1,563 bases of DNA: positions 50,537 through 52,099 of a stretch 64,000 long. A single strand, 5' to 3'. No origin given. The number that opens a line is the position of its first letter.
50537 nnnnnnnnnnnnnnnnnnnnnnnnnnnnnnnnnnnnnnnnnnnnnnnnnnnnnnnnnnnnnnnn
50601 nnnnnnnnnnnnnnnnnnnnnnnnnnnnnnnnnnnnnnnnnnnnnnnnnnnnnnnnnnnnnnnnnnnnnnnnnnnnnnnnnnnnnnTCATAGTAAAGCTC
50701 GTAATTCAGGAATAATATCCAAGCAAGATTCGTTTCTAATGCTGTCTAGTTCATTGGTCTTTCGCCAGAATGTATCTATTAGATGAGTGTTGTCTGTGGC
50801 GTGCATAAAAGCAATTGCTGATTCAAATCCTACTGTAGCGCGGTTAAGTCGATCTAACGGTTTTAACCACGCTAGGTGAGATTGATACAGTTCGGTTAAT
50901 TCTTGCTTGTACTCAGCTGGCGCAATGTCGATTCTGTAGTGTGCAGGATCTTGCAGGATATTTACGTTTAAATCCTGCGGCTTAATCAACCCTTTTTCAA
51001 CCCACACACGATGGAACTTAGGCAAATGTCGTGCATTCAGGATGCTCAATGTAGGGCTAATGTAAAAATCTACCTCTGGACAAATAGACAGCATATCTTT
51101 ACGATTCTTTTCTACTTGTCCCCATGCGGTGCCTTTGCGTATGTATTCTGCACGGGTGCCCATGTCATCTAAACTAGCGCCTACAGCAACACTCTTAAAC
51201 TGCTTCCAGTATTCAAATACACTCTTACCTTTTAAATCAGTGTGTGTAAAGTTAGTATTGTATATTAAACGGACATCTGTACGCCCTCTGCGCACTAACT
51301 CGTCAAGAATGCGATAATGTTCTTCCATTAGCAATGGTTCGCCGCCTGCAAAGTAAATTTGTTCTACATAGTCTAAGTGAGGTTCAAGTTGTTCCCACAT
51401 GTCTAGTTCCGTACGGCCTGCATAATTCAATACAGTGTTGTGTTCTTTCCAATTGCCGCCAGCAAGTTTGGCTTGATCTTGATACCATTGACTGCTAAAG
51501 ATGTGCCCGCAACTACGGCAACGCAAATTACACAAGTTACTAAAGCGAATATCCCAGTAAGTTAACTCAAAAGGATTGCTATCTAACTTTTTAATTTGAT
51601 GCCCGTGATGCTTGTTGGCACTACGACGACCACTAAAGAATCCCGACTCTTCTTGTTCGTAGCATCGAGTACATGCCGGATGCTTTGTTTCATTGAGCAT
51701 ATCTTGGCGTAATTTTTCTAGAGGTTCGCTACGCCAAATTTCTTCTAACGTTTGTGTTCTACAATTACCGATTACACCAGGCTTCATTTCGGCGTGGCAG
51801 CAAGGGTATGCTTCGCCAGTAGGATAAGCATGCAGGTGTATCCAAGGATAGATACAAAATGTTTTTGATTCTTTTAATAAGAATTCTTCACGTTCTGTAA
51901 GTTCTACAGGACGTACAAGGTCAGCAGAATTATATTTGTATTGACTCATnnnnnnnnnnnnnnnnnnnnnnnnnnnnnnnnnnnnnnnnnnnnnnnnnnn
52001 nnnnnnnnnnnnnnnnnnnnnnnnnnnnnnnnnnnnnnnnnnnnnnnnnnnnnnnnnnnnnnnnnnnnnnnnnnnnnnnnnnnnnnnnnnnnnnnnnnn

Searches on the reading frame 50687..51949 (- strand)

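Call 14: search_protein_families(library=pfam, proteins=[window:50687-51949:-], max_evalue=0.01)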
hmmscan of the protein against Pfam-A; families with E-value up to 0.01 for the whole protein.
window:50687-51949:- (420 aa): 3 families
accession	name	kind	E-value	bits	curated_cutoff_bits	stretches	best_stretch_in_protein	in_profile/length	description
PF13186.11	SPASM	-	1.4e-13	51.3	21.5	1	32-97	1-67/67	Iron-sulfur cluster-binding domain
PF04055.27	Radical_SAM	-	5e-05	24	29.5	1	135-273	2-119/166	Radical SAM superfamily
PF13353.11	Fer4_12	-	0.0022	18.7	22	0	138-242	13-100/137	4Fe-4S single cluster domain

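Call 73: search_protein_families(library=ncbifam, proteins=[window:50687-51949:-], max_evalue=0.001)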
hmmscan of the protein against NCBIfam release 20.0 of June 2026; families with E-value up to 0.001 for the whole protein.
window:50687-51949:- (420 aa): 9 families
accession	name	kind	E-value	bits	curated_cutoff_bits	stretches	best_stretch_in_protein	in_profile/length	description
NF033640.1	N_Twi_rSAM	subfamily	8.5e-120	400.5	170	1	28-419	1-397/398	twitch domain-containing radical SAM protein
NF045574.1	sacti_mat_StsB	exception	7.1e-08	31.7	625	1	44-103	332-392/466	StsB family radical SAM/SPASM domain sactipeptide maturase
TIGR04317.1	W_rSAM_matur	equivalog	2.9e-06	26.6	380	0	54-101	272-318/349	tungsten cofactor oxidoreductase radical SAM maturase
TIGR04340.1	rSAM_ACGX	hypoth_equivalog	7.6e-06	25.4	400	0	137-319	10-172/341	radical SAM/SPASM domain protein, ACGX system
TIGR04055.1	rSAM_NirJ2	equivalog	3.6e-05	23.5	500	0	42-107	246-305/326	putative heme d1 biosynthesis radical SAM protein NirJ2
NF038283.1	viperin_w_prok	equivalog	4.8e-05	22.7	180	1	137-238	9-98/281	viperin family antiviral radical SAM protein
TIGR04311.1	rSAM_Geo_metal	subfamily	5.1e-05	22.5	400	0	32-96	328-386/423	radical SAM/SPASM family putative metalloenzyme maturase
TIGR04054.1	rSAM_NirJ1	equivalog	0.00062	18.5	650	0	137-272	43-154/387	putative heme d1 biosynthesis radical SAM protein NirJ1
TIGR03942.1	sulfatase_rSAM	equivalog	0.00076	18.6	349.45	0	137-272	8-130/363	anaerobic sulfatase maturase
